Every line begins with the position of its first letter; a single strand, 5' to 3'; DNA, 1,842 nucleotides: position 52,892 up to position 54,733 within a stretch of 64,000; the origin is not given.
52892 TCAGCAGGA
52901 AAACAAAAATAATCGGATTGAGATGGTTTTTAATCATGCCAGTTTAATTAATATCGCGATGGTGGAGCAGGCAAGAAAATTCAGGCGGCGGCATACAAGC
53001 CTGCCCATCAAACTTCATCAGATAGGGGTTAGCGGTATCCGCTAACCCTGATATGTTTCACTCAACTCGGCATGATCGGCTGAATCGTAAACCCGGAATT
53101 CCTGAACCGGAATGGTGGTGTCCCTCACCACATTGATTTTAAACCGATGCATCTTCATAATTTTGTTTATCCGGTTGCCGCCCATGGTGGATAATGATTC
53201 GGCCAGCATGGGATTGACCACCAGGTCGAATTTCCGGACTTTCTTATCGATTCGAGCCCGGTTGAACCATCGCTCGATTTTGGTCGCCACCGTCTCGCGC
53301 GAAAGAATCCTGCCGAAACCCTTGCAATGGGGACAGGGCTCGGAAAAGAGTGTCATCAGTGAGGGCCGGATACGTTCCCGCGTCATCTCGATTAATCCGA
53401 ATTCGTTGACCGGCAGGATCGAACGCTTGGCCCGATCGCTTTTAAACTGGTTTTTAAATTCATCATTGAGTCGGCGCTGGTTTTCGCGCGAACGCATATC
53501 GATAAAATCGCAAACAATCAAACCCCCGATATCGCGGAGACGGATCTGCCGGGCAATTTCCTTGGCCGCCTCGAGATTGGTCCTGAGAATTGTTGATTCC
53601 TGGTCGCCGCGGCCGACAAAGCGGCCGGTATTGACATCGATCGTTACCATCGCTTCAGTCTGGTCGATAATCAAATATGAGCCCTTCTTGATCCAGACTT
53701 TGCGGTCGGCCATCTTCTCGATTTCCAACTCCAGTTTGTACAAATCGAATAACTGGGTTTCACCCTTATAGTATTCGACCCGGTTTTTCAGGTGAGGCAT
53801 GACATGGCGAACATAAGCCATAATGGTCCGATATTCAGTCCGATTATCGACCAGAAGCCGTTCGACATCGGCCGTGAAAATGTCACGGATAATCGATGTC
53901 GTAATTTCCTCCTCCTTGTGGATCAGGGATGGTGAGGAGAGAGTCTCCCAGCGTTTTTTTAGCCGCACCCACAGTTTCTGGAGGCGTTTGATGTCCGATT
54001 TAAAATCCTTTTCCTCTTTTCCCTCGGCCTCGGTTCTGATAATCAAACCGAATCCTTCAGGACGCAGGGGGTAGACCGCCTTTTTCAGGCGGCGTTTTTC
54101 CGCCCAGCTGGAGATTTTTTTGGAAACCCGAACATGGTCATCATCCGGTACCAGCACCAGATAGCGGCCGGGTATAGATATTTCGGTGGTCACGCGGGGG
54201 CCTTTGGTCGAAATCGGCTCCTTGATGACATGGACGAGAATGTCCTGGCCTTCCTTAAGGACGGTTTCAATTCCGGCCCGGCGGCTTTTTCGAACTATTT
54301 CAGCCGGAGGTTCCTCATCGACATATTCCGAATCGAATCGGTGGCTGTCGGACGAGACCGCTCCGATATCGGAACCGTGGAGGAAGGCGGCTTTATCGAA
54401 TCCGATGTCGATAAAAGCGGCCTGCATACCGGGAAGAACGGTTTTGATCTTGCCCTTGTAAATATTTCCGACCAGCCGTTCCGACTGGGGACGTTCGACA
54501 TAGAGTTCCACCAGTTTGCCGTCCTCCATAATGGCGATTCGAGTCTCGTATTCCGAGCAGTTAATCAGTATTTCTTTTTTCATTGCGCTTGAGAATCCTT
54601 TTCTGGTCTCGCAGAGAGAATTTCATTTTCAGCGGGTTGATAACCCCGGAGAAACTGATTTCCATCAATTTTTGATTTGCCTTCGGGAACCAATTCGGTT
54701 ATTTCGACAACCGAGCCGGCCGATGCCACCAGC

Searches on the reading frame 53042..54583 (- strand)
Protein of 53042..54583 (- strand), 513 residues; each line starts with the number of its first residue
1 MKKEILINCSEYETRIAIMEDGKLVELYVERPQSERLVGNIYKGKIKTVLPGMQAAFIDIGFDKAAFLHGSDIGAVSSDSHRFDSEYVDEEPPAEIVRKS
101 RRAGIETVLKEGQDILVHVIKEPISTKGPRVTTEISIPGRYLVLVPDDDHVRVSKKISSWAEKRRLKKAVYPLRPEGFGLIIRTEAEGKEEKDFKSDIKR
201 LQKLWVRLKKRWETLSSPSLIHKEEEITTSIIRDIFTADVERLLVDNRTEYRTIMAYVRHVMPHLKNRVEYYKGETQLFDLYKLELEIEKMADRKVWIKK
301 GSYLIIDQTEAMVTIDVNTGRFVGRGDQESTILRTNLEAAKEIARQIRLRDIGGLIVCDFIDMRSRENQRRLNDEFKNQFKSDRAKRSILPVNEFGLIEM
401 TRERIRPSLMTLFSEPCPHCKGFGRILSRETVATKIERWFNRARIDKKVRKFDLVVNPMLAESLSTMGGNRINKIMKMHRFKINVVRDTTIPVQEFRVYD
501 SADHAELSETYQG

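Call 23: search_protein_families(library=pfam, proteins=[window:53042-54583:-], max_evalue=0.001)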
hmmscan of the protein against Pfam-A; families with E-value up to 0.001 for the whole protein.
window:53042-54583:- (513 aa): 2 families
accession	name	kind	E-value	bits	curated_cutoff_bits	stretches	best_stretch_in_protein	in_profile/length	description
PF10150.14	RNase_E_G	-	8.8e-102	340.6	25.5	1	136-404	1-269/270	Ribonuclease E/G family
PF20833.2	RNase_E_G_Thio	-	1.9e-06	28.3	26.8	1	416-498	1-83/86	RNase E/G, Thioredoxin-like domain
